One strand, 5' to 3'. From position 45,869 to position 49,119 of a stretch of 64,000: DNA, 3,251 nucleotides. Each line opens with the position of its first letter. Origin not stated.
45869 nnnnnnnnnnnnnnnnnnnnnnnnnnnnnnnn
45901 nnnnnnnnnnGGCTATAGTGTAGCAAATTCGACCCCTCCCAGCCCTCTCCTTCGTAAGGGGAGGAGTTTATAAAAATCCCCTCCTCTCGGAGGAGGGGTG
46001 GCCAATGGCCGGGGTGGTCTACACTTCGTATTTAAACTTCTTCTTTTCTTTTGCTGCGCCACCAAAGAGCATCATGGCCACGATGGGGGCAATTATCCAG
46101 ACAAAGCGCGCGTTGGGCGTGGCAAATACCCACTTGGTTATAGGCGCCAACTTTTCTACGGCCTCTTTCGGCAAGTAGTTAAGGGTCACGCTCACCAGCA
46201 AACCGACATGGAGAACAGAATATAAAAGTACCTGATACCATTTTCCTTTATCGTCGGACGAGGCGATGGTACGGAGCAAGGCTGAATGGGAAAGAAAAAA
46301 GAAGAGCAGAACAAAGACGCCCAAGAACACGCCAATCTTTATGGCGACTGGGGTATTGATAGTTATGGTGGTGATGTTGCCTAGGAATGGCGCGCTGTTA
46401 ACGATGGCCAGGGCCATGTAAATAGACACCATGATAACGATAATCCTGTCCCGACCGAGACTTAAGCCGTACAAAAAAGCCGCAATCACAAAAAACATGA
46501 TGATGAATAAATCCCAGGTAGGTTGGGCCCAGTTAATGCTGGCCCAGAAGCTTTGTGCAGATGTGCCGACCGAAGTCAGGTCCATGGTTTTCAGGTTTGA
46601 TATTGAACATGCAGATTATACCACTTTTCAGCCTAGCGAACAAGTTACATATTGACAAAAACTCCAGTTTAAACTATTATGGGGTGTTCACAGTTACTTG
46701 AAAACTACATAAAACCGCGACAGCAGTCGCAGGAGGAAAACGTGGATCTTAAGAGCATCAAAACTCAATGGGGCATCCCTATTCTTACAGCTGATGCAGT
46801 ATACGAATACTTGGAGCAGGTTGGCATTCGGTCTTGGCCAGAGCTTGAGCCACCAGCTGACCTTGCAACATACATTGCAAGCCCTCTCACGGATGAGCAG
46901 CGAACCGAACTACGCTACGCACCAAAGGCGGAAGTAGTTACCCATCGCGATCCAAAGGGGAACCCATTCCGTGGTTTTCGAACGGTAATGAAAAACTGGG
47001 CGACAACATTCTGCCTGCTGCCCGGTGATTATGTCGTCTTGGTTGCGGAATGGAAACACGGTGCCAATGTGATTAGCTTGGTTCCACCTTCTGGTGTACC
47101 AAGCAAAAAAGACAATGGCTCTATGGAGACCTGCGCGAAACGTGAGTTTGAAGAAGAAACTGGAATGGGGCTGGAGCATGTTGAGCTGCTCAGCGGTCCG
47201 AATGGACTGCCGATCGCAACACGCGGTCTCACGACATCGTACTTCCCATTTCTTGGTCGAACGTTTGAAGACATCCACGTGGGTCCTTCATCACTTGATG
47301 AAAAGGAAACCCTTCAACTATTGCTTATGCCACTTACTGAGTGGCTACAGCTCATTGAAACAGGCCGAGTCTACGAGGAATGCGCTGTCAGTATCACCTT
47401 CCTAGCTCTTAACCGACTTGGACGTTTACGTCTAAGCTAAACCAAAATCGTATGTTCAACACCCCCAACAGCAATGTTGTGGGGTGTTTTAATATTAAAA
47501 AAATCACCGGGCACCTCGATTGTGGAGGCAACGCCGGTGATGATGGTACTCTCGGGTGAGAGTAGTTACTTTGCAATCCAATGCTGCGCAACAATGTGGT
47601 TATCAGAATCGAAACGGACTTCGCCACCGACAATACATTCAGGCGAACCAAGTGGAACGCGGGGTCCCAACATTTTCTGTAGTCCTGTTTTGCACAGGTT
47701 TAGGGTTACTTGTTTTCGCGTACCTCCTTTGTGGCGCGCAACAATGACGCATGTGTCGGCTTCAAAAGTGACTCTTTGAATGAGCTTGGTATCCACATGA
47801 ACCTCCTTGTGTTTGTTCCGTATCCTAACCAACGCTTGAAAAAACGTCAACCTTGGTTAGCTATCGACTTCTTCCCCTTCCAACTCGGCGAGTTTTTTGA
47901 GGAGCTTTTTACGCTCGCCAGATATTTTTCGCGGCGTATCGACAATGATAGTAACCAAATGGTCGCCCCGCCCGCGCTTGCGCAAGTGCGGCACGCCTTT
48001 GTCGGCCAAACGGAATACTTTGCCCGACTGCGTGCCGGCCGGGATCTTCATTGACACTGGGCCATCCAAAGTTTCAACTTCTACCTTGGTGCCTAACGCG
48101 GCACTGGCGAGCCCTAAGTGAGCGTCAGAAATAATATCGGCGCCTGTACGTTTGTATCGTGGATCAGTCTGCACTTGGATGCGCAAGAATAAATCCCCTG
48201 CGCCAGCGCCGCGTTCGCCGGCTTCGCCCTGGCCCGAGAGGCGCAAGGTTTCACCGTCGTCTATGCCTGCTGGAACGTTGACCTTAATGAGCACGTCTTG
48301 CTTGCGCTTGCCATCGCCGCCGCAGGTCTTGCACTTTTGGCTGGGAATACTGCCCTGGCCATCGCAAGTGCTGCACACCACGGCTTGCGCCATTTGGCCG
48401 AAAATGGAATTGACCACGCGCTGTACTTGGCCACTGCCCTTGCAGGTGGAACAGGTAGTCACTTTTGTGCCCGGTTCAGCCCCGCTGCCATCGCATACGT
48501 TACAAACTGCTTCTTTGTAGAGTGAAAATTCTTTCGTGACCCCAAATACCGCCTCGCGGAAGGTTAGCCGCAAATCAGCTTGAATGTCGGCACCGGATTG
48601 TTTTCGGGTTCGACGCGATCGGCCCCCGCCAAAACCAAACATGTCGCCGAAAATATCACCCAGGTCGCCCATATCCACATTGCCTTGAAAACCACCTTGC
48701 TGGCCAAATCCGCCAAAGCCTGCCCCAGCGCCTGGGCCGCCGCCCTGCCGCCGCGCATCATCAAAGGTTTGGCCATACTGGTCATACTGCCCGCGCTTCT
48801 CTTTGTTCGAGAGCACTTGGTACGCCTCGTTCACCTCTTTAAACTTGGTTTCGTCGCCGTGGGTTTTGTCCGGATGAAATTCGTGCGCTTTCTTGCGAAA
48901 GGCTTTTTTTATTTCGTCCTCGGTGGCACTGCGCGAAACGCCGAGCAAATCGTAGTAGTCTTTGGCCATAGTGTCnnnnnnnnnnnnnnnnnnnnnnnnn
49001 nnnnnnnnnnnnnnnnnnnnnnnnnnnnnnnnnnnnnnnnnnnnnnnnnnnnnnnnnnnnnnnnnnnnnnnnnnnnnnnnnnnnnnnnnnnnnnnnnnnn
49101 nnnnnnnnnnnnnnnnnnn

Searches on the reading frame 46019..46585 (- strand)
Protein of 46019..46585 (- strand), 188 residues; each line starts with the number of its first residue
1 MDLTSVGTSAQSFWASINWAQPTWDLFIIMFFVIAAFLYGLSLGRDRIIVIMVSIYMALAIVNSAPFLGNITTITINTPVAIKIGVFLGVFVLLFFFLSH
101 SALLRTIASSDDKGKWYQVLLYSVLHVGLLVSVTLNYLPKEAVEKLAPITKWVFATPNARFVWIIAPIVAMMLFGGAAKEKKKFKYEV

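Call 9: search_protein_families(library=pfam, proteins=[window:46019-46585:-], max_evalue=0.01)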
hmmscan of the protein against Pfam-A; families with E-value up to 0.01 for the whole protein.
window:46019-46585:- (188 aa): 0 families

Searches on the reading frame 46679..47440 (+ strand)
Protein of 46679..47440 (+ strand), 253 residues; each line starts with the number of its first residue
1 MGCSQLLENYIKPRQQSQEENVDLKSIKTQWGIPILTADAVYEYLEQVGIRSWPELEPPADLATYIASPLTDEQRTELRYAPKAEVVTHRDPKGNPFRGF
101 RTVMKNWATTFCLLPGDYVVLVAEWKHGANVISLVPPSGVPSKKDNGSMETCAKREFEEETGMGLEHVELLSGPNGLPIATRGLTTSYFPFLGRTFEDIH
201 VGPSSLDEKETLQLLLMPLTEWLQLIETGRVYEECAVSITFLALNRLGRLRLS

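Call 9: search_protein_families(library=pfam, proteins=[window:46679-47440:+], max_evalue=0.01)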
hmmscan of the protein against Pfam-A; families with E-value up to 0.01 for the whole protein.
window:46679-47440:+ (253 aa): 1 family
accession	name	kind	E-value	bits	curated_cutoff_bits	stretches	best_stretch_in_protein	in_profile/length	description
PF00293.34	NUDIX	-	1.8e-05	25.2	21.1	1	111-178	8-82/134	NUDIX domain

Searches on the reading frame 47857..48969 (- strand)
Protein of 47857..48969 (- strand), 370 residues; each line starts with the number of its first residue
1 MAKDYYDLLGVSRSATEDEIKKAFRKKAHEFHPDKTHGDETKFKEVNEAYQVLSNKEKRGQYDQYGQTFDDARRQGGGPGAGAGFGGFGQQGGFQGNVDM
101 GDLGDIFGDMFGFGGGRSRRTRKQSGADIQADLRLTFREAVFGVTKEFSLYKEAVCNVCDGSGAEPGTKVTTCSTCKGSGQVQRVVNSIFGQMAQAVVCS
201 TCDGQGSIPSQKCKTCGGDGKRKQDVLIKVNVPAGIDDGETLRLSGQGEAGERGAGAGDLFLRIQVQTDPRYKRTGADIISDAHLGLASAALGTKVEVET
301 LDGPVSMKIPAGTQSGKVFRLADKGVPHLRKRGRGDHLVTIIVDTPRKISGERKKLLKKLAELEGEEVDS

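Call 9: search_protein_families(library=pfam, proteins=[window:47857-48969:-], max_evalue=0.01)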
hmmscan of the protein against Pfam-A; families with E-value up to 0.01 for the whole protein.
window:47857-48969:- (370 aa): 3 families
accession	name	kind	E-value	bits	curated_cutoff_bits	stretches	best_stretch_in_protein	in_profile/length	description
PF01556.23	DnaJ_C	-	4.6e-46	157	26.6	1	129-346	1-152/152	DnaJ C terminal domain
PF00226.36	DnaJ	-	3.8e-24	85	27.8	1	4-63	1-63/63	DnaJ domain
PF00684.25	DnaJ_CXXCXGXG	-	1.2e-15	58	32.7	1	156-220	1-65/65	DnaJ central domain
